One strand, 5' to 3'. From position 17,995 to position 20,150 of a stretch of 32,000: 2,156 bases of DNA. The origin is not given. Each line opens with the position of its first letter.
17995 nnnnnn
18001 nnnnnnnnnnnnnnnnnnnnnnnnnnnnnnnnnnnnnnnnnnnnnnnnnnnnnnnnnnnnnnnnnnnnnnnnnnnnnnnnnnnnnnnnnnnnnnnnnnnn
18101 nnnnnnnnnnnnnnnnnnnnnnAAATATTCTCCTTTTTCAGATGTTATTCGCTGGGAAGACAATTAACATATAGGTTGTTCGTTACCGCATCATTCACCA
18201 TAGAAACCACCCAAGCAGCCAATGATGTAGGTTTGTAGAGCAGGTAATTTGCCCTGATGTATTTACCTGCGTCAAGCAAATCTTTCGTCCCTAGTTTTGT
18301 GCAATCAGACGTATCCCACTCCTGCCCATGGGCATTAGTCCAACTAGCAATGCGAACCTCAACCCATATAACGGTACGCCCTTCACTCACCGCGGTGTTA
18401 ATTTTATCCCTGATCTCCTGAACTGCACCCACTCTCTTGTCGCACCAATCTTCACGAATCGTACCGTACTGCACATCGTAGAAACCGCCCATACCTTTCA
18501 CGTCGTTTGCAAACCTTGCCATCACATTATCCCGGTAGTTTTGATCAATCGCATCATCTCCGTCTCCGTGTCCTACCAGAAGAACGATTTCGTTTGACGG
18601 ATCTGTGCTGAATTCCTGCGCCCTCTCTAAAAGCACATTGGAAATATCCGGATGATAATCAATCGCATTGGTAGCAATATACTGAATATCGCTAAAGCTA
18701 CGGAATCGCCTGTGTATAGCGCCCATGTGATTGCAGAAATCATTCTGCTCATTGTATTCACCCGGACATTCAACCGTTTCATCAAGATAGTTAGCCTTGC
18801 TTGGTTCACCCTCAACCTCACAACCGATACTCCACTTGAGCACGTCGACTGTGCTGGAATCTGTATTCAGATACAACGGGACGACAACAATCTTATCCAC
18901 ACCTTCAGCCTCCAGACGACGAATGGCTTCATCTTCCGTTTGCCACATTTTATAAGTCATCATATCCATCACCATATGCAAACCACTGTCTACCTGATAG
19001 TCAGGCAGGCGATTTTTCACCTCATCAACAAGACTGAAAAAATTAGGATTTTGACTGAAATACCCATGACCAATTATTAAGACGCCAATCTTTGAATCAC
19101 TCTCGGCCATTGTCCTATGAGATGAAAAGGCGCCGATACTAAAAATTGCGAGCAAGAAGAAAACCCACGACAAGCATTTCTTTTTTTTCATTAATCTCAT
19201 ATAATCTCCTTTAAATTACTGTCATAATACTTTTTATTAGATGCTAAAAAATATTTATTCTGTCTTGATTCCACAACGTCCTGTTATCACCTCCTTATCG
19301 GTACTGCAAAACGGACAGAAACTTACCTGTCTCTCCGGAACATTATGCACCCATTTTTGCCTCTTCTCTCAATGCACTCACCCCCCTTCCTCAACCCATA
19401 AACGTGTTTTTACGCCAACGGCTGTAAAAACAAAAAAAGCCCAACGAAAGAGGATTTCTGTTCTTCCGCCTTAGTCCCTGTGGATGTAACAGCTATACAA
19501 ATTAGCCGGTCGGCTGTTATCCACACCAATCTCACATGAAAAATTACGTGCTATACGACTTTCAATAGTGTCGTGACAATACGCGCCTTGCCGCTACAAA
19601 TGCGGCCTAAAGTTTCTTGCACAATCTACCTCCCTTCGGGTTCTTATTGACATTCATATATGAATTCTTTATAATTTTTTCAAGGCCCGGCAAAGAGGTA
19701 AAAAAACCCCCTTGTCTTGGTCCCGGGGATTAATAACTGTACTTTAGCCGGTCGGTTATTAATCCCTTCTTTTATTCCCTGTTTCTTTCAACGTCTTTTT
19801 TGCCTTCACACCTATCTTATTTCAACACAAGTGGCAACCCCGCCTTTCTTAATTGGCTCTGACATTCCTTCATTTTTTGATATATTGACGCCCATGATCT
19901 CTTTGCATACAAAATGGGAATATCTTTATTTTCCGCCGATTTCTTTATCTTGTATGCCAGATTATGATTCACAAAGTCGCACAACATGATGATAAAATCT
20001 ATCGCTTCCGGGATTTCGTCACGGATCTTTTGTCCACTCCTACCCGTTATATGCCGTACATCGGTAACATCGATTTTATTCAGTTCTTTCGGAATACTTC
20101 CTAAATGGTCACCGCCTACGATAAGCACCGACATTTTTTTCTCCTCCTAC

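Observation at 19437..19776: Two paralogous hairpin units with conserved loop and covarying stems, one behind a perfect consensus promoter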

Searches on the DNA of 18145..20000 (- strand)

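Call 4: search_rna_families(source=window, start=19200, end=20000, threshold=evalue, max_evalue=10, show_alignments=3)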
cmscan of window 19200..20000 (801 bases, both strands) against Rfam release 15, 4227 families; matches with E-value up to 10: 7.
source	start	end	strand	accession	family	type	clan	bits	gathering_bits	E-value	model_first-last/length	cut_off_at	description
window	19724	19772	+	RF04344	Plastid-psbA-3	Cis-reg;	CL00153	23.8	48.4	0.085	1-57/57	no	Plastid-psbA-3 3UTR RNA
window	19726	19773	-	RF04352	Plastid-psbA-4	Cis-reg;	CL00153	22.5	56.8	0.33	1-61/61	no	Plastid-psbA-4 3UTR RNA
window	19472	19533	+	RF00257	mir-194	Gene; miRNA;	-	21.3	52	0.036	1-82/82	no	mir-194 microRNA precursor family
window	19727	19766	+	RF03322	mir-1641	Gene; miRNA;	-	14.8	104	8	18-69/85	no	mir-1641 microRNA precursor family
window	19920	19997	+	RF01493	rli37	Gene; sRNA;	-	12.9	90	7.1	1-247/247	no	Listeria sRNA rli37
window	19743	19838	+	RF02706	TeloSII_ncR30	Gene; sRNA;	-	12.7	86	2.6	1-226/226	no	TeloSII non coding RNA 30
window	19229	19638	+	RF02041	HOTTIP_2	Gene; lncRNA;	-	5.1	80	9.4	21-374/374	no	HOXA transcript at the distal tip, conserved region 2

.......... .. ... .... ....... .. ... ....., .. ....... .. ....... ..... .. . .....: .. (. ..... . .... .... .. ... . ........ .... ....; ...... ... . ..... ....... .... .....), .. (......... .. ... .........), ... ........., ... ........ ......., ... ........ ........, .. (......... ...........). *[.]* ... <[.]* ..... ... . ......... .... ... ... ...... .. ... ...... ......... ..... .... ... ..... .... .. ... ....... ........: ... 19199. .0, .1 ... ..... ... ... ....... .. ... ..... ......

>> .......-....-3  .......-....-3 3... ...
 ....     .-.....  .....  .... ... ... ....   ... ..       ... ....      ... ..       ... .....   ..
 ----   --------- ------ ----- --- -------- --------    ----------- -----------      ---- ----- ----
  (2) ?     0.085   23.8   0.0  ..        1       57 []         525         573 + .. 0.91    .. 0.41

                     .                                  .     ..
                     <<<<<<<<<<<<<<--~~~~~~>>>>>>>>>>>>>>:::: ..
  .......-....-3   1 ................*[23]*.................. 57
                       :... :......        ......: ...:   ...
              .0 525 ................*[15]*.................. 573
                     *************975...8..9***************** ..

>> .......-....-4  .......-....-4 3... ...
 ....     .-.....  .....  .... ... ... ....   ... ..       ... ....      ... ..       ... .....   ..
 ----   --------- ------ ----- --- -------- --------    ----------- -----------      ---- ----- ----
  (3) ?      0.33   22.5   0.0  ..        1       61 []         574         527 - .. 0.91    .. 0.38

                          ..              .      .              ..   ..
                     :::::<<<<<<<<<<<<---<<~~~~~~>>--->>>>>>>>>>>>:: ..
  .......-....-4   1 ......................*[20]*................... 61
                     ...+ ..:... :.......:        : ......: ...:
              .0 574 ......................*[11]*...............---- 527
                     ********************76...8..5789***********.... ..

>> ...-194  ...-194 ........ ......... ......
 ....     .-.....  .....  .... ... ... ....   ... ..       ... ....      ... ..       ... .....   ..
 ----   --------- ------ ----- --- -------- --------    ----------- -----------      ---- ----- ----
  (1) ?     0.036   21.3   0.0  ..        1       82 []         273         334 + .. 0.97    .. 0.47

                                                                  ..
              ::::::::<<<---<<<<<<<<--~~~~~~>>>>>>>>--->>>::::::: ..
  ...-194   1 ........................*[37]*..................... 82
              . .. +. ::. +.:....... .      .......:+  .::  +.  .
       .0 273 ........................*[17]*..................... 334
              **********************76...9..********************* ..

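Call 54: build_rna_model(alignment_id=A5, structure=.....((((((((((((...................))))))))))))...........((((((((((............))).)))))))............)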
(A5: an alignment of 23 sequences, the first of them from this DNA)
Model R1 built from alignment A5 (23 sequences, 104 columns); structure: as given.
model positions 95; base pairs 22; branch points 1; effective number of sequences 2.17; information 0.602 bits per position. Calibrated on 0.2 Mb of random sequence (short: E-values are rough).
structure used (alignment columns):
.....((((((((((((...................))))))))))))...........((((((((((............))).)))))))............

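Call 55: search_with_rna_model(model_id=R1, sources=[window, L011, L020, L021, L022, L023, L024, L026, L027, L028, L029, L030, L031, L033, L034, L015], max_evalue=1, make_alignment=true)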
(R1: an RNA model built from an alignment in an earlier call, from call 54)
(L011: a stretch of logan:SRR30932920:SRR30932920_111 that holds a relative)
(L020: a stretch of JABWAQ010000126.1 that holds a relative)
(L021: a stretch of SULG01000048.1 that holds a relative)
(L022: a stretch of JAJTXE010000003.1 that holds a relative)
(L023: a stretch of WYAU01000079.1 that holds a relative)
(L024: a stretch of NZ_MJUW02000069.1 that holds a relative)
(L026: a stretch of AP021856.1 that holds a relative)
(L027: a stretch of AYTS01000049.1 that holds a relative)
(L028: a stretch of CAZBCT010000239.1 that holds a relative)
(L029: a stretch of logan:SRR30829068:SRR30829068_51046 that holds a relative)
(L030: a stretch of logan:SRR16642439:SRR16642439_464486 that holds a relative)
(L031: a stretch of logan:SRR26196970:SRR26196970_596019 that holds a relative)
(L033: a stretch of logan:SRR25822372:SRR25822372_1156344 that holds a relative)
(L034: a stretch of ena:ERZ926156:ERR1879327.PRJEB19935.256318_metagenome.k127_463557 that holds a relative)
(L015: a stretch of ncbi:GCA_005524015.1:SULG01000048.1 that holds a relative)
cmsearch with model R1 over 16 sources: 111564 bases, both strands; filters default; matches with E-value up to 1: 31.
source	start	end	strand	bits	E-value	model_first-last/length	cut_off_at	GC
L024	4018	4112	-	96.2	2.4e-21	1-95/95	no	0.43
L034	145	239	+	96.2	2.4e-21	1-95/95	no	0.43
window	19678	19771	-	95.9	2.8e-21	1-95/95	no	0.46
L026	7888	7982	+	93.5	1e-20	1-95/95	no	0.44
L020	2035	2126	+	92.4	2e-20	1-95/95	no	0.5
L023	7242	7332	-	92.2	2.3e-20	1-95/95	no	0.48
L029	245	337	+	91.8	2.7e-20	1-95/95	no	0.47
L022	1894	1988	+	91.7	2.9e-20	1-95/95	no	0.44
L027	2837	2928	-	90.6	5.5e-20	1-95/95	no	0.49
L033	369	463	+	90.2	6.9e-20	1-95/95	no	0.44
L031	1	92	+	89.3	1.1e-19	1-95/95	no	0.48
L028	572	663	+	87.9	2.4e-19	1-95/95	no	0.51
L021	6344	6436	-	86.7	4.9e-19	1-95/95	no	0.46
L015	4243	4335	+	86.7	4.9e-19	1-95/95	no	0.46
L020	2504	2601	+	85.9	7.7e-19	1-95/95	no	0.43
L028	771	868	+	84.2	1.9e-18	1-95/95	no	0.44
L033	807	903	+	83.5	2.9e-18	1-95/95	no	0.56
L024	3592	3687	-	82.7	4.5e-18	1-95/95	no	0.5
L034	570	665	+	82.7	4.5e-18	1-95/95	no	0.5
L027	2579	2676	-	82.4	5.5e-18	1-95/95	no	0.43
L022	2301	2397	+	82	6.8e-18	1-95/95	no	0.44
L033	619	716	+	81.5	9e-18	1-95/95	no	0.38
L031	252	349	+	81.3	9.9e-18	1-95/95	no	0.44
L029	411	508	+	79.8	2.3e-17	1-95/95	no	0.42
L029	655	750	+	78.9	3.8e-17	1-95/95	no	0.52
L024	3767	3862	-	75.5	2.5e-16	1-95/95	no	0.36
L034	395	490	+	75.5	2.5e-16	1-95/95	no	0.36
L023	6414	6513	-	75.2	3.1e-16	1-95/95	no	0.49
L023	6967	7062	-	65.9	5.4e-14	1-95/95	no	0.45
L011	3944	4039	+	13.3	0.34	1-95/95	no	0.34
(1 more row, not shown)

Alignment A6: 31 matches aligned to the model, 126 columns, each read 5' to 3' on its own strand. Consensus structure (alignment columns), stored with it:
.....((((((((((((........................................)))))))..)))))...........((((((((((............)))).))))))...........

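Call 61: search_with_rna_model(model_id=R1, sources=[L035, L036, L037, L038, L039, L040, L041, L042, L043, L044, L045, L046, L047, L048, L049, L050], max_evalue=0.01, show_alignments=0)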
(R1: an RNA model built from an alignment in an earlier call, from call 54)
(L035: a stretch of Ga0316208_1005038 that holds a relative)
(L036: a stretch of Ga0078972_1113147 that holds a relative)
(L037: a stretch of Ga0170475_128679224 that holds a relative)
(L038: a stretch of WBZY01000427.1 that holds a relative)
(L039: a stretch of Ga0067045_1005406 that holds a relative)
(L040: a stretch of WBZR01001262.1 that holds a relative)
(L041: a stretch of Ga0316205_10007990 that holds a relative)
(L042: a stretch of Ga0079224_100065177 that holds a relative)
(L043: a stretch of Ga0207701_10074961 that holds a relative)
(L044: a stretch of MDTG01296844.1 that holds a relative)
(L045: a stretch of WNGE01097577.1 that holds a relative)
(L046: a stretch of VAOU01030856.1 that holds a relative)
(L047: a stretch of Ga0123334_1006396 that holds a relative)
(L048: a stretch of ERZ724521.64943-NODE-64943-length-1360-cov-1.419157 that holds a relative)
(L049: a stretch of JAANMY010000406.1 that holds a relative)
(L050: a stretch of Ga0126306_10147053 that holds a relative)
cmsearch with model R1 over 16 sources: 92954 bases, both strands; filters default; matches with E-value up to 0.01: 7.
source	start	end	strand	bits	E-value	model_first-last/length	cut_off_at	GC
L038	8664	8757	-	95.9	2.3e-21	1-95/95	no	0.46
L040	7522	7615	+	95.9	2.3e-21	1-95/95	no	0.46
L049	2599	2692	-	89.6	8e-20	1-95/95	no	0.43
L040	7764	7861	+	84.7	1.2e-18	1-95/95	no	0.45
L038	8418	8515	-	84.1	1.8e-18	1-95/95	no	0.44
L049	1325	1424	-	74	5e-16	1-95/95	no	0.53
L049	2309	2404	-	72.5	1.2e-15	1-95/95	no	0.39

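Call 65: search_rna_families(sources=[L024, L023, L049, L029, L033], threshold=gathering)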
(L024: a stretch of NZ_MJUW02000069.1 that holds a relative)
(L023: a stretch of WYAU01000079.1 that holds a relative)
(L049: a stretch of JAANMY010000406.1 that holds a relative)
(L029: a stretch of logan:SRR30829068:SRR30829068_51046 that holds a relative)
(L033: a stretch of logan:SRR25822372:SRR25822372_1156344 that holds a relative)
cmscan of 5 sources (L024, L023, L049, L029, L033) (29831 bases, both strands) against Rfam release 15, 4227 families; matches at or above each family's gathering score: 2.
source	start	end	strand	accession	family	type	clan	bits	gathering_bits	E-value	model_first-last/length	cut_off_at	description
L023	6569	6685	-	RF03167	c-di-GMP-I-GGC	Cis-reg; riboswitch;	CL00126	59.7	59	6.7e-12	1-80/80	no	c-di-GMP-I-GGC riboswitch aptamer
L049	2829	2976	-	RF01051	c-di-GMP-I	Cis-reg; riboswitch;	CL00126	46.4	35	3e-06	1-87/87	no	c-di-GMP-I riboswitch aptamer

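Call 68: search_rna_families(sources=[L015, L020, L022, L027, L028, L001], threshold=gathering)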
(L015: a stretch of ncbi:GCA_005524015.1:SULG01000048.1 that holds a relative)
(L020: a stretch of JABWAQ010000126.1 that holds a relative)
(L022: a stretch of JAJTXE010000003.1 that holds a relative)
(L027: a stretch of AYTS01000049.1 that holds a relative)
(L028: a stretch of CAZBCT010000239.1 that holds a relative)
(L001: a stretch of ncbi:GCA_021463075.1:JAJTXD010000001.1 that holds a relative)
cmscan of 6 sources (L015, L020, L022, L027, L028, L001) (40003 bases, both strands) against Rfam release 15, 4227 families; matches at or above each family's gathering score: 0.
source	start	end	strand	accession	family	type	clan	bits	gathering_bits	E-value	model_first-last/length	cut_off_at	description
